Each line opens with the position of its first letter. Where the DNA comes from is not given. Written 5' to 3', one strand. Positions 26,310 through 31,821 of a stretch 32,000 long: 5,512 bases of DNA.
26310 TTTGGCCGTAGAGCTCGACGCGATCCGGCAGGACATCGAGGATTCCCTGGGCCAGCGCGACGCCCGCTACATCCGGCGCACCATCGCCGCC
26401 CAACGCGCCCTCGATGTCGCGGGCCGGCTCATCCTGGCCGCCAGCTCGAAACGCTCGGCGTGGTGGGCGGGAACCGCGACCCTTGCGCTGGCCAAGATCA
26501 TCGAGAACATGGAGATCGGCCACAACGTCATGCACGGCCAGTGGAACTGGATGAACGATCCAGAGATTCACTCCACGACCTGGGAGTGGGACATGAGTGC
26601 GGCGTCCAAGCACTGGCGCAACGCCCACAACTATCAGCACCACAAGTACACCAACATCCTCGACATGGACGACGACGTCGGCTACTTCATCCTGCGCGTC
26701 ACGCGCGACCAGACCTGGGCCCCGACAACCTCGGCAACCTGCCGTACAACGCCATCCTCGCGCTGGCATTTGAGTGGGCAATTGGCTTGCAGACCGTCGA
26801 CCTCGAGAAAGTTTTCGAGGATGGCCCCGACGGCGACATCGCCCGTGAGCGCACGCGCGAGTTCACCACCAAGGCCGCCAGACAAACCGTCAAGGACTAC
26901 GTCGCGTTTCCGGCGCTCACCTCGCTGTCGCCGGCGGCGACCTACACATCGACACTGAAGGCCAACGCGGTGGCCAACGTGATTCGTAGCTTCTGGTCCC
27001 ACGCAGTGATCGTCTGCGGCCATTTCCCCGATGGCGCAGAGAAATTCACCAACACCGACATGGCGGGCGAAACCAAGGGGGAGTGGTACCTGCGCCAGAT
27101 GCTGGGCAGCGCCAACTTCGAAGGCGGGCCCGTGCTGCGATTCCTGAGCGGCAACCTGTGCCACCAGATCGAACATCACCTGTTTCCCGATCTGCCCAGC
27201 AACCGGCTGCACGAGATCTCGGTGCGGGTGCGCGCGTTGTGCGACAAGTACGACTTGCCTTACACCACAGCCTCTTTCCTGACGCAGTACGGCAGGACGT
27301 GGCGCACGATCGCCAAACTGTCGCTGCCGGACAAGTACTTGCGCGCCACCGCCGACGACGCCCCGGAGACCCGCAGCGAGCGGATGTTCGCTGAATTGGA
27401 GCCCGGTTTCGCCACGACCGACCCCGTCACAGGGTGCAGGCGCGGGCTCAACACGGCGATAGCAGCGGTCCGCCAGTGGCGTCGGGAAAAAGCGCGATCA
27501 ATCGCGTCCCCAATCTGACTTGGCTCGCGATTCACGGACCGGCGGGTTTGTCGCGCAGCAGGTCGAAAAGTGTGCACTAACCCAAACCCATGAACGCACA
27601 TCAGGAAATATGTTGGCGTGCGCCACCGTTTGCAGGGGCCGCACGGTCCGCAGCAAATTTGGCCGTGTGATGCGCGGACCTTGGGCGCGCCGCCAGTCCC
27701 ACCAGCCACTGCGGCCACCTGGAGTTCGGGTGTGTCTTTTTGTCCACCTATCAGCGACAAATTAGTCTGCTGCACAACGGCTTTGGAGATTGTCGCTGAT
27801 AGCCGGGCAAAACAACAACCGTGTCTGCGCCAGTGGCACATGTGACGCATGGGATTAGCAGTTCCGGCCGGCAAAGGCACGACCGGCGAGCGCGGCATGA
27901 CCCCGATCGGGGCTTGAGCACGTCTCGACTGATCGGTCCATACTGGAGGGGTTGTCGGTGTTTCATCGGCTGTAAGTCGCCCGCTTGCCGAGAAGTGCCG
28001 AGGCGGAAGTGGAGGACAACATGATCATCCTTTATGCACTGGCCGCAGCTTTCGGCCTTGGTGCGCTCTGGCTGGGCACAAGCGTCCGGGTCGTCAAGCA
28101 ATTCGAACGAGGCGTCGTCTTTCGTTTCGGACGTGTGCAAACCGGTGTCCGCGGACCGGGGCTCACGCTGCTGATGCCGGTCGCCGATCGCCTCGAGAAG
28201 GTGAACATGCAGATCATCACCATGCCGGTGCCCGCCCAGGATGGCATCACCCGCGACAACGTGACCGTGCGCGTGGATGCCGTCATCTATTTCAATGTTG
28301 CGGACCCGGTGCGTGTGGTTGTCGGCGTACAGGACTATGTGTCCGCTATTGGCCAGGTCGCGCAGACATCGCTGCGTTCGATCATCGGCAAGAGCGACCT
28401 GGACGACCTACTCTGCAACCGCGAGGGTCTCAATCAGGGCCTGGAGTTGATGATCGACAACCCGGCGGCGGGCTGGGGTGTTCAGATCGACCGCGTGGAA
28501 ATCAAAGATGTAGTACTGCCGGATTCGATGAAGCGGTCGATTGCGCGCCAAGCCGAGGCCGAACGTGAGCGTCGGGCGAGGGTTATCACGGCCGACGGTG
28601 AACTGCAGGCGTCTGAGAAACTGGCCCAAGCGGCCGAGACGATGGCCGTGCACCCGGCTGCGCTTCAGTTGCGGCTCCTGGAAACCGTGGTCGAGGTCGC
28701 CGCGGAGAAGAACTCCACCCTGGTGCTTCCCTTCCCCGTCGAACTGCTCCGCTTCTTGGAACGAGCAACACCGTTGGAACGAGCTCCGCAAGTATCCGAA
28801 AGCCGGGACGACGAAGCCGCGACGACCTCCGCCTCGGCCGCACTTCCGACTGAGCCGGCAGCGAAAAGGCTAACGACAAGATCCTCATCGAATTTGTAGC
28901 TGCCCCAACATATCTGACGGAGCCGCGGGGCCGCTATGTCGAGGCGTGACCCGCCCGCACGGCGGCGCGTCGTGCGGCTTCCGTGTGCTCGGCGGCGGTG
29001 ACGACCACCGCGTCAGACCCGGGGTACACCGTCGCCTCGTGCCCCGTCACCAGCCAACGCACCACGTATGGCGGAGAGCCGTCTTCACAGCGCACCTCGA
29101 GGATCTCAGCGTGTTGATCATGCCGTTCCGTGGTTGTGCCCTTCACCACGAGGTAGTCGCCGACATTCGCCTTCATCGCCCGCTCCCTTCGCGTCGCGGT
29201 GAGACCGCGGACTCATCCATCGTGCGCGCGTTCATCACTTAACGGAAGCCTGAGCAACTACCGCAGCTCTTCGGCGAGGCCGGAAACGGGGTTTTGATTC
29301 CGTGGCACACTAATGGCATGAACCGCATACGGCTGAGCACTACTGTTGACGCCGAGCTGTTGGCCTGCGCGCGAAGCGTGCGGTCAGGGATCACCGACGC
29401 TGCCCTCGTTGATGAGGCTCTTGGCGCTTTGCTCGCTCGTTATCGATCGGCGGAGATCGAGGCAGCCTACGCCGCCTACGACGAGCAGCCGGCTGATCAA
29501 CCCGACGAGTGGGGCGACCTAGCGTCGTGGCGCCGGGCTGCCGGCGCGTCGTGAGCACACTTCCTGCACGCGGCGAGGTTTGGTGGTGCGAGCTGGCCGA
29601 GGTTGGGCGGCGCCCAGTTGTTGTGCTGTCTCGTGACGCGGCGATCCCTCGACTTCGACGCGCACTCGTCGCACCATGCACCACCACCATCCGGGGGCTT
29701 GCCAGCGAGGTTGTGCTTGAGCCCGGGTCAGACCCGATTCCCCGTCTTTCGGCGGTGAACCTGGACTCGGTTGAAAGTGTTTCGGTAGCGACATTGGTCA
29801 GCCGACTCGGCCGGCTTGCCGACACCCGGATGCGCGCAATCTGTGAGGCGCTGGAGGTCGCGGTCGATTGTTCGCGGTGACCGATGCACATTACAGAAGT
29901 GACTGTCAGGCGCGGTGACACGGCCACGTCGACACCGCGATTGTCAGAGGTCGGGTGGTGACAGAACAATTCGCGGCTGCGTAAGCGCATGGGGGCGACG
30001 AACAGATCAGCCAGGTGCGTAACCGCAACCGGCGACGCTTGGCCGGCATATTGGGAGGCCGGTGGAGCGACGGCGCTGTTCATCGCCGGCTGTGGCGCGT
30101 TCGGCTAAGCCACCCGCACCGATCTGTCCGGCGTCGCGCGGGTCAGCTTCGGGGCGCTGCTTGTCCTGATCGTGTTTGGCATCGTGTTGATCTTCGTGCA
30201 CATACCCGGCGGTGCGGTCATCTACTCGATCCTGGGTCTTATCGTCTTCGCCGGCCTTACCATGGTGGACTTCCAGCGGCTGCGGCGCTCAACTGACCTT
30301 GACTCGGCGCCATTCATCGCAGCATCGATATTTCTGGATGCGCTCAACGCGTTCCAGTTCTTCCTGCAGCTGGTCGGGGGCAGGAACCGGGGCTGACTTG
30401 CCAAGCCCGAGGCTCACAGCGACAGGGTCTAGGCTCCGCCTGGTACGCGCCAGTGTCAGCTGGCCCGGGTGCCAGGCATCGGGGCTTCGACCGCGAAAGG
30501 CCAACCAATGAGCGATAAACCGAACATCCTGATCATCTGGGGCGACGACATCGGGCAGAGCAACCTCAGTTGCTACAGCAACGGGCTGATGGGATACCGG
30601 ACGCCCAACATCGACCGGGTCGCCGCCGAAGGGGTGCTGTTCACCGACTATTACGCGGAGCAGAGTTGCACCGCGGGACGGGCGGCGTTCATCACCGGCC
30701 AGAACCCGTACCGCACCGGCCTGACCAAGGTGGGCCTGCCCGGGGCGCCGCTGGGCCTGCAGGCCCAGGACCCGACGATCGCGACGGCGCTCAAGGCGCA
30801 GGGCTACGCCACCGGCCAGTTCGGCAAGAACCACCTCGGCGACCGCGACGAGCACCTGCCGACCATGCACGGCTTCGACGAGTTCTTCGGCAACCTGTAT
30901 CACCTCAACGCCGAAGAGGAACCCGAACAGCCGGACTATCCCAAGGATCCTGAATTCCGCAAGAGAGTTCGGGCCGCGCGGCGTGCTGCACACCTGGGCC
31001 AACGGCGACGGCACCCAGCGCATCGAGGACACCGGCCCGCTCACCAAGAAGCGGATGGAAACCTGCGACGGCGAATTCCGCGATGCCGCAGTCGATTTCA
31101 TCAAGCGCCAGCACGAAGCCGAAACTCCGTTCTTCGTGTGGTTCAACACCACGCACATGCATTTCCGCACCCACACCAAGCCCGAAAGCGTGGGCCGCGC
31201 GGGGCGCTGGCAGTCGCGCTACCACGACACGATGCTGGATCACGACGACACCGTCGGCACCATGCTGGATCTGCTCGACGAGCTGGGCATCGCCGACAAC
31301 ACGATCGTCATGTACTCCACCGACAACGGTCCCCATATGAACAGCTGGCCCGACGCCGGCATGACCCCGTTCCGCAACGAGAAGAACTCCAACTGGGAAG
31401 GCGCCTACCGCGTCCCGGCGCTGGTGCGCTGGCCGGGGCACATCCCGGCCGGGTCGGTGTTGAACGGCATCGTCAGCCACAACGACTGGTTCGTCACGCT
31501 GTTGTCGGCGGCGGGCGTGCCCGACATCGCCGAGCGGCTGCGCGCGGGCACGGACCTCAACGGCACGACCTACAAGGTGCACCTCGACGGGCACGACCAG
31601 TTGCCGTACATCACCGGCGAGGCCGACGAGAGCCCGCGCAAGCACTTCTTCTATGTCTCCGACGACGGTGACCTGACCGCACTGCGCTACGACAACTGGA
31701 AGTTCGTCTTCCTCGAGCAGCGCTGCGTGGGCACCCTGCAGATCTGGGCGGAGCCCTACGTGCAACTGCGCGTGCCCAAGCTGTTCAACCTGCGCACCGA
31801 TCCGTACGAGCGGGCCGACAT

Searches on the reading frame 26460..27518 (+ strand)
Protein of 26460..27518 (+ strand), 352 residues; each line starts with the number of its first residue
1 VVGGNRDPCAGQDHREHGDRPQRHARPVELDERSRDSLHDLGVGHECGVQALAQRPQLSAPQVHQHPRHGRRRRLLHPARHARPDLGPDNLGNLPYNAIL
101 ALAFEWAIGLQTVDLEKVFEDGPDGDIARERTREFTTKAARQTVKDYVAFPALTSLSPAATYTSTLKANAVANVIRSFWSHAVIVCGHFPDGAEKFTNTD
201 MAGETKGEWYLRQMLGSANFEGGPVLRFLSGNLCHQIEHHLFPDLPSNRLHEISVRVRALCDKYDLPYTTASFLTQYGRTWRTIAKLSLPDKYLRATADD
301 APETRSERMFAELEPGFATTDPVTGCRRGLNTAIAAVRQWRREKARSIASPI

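Call 79: search_protein_families(library=pfam, proteins=[window:26460-27518:+], max_evalue=0.001)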
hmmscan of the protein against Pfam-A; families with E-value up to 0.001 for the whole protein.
window:26460-27518:+ (352 aa): 1 family
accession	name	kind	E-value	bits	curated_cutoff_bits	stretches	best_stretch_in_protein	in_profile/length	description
PF00487.30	FA_desaturase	-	9.1e-21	75.2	29.7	1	73-270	64-251/253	Fatty acid desaturase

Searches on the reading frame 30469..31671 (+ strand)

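Call 79: search_protein_families(library=pfam, proteins=[window:30469-31671:+], max_evalue=0.001)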
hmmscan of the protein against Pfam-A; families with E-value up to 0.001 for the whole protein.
window:30469-31671:+ (400 aa): 1 family
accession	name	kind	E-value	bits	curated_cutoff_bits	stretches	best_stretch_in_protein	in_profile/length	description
PF00884.28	Sulfatase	-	1.8e-23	83.8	25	1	18-160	1-140/301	Sulfatase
